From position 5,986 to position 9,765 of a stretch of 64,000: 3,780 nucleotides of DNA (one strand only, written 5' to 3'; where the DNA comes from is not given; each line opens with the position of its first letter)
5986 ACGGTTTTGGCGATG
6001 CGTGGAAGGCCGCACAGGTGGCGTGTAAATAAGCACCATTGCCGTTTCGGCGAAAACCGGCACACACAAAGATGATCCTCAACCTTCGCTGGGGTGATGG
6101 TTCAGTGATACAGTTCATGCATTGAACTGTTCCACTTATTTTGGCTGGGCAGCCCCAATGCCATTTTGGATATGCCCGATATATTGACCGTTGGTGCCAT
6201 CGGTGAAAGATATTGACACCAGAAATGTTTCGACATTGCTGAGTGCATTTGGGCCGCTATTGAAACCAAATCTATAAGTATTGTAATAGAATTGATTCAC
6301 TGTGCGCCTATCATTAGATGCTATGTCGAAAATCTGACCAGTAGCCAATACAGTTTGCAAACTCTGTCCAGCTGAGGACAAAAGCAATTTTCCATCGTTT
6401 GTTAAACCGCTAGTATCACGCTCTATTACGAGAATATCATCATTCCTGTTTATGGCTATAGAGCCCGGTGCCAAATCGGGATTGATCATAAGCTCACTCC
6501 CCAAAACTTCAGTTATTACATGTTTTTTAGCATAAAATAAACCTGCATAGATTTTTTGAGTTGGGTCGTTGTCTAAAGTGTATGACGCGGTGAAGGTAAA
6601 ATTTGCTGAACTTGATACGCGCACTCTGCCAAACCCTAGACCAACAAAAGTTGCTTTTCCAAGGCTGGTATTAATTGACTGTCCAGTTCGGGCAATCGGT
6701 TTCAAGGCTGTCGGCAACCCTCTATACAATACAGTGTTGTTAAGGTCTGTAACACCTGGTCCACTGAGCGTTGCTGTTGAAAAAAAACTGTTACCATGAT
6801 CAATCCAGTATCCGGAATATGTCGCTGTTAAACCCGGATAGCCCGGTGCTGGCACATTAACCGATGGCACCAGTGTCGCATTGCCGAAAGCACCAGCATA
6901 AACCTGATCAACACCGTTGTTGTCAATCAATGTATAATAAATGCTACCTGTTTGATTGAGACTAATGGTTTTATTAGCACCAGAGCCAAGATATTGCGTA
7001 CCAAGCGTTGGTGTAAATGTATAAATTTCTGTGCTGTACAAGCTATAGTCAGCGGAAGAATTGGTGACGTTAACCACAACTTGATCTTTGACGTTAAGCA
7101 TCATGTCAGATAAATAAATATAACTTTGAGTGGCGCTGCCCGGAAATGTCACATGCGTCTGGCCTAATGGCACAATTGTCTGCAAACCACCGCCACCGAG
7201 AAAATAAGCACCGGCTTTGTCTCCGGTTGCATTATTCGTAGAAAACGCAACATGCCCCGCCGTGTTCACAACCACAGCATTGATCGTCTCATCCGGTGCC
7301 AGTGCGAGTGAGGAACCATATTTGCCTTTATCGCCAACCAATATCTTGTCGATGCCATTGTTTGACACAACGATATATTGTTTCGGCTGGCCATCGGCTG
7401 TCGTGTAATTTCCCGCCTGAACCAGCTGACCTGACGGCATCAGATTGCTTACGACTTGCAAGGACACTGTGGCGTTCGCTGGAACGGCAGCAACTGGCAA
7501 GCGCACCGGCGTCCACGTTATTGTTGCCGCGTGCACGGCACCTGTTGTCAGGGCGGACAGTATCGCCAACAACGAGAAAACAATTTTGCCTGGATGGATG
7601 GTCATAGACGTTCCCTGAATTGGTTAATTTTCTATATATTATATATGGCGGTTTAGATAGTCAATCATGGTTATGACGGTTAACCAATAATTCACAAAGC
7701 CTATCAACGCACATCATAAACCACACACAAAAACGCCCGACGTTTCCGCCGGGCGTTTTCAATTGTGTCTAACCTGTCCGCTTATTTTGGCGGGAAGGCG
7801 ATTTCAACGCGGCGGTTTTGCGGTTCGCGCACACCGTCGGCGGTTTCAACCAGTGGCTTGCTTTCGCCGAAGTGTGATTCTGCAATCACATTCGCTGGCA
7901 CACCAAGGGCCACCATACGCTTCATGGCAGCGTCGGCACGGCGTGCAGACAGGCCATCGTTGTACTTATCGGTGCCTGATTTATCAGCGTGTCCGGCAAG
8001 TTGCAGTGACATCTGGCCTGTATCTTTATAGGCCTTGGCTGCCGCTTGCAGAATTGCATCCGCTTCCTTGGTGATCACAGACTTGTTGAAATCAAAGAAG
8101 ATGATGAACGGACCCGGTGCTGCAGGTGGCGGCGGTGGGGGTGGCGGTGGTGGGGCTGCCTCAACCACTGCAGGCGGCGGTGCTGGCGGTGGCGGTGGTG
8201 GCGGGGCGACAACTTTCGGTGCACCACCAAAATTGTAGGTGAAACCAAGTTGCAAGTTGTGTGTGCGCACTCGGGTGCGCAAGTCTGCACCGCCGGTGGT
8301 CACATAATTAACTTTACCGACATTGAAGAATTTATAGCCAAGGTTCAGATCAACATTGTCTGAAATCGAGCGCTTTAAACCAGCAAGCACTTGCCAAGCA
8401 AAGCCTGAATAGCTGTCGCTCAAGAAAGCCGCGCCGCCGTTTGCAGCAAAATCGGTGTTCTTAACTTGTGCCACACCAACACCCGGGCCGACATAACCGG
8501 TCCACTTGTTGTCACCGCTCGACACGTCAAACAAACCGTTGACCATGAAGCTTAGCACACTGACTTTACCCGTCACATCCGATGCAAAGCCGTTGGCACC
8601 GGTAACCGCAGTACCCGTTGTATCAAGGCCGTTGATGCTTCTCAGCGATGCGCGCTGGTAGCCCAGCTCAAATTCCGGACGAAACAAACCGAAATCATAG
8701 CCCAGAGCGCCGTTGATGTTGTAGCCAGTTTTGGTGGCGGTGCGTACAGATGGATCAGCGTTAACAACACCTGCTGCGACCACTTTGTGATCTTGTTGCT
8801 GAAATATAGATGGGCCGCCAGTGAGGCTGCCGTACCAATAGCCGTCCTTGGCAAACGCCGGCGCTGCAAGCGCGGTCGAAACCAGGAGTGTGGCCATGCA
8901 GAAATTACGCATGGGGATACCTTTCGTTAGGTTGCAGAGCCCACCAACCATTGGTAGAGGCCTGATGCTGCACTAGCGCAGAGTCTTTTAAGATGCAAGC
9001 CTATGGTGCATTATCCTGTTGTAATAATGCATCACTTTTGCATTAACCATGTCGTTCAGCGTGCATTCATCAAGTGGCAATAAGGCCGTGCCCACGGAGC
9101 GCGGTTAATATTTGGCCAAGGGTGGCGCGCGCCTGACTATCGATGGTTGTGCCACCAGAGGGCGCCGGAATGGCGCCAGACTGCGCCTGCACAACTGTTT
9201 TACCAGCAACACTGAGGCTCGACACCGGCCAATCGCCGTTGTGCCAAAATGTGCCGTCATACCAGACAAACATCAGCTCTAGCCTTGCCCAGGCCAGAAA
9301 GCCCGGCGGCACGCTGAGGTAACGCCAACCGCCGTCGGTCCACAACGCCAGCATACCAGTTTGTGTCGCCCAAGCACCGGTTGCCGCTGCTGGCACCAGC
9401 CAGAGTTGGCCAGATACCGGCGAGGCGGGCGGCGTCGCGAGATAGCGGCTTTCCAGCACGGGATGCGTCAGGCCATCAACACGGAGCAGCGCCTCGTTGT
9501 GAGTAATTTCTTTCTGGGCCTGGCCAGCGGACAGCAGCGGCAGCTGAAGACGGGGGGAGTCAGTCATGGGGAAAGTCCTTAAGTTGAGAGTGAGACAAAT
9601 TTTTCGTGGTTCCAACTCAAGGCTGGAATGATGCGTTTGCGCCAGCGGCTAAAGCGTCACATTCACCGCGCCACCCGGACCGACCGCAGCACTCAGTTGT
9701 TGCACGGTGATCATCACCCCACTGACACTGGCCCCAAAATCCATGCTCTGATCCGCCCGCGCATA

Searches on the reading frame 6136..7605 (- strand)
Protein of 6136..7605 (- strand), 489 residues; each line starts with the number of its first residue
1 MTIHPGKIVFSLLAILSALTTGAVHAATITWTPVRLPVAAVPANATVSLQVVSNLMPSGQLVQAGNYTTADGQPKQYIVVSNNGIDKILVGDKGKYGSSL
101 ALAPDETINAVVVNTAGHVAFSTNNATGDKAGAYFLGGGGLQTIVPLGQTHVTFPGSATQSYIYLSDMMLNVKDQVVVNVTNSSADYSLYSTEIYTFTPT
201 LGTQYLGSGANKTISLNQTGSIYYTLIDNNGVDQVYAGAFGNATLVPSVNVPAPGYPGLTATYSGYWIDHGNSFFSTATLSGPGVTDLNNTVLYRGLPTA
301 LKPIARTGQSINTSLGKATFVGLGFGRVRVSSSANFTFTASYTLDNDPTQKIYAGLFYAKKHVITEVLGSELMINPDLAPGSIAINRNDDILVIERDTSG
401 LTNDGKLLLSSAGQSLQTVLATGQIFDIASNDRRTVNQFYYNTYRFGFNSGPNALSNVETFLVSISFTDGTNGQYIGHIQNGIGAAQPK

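Call 10: search_protein_families(library=pfam, proteins=[window:6136-7605:-], max_evalue=0.01)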
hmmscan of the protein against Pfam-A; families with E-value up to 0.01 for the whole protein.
window:6136-7605:- (489 aa): 1 family
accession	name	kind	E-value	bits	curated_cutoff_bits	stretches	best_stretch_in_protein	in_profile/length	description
PF24251.1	DUF7453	-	2.4e-12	46.9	26.2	2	213-358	231-377/460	Family of unknown function (DUF7453)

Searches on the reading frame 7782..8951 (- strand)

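Call 10: search_protein_families(library=pfam, proteins=[window:7782-8951:-], max_evalue=0.01)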
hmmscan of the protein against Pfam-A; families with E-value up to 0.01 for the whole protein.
window:7782-8951:- (389 aa): 4 families
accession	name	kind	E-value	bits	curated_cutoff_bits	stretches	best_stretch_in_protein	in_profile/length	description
PF00691.25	OmpA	-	2.6e-17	63.4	27.2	1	285-380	1-98/98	OmpA family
PF13505.12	OMP_b-brl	-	7.5e-11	42.9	28.7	1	20-241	1-175/175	Outer membrane protein beta-barrel domain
PF01617.23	Surface_Ag_2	-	1.6e-09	38.1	22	1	65-216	57-208/247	Surface antigen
PF02462.21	Opacity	-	2.7e-05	24.7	21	1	134-241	31-126/126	Opacity family porin protein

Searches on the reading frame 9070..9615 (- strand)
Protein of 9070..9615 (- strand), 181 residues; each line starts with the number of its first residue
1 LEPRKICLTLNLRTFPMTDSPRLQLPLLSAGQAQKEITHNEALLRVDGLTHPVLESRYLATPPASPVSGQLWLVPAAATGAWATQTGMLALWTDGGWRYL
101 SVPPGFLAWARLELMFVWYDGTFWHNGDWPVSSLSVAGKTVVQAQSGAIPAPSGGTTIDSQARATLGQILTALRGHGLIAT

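Call 10: search_protein_families(library=pfam, proteins=[window:9070-9615:-], max_evalue=0.01)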
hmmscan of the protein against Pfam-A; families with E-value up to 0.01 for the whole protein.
window:9070-9615:- (181 aa): 1 family
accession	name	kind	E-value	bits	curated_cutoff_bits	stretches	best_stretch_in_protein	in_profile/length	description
PF10983.13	DUF2793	-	8.2e-28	96.6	27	1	39-124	1-86/87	Protein of unknown function (DUF2793)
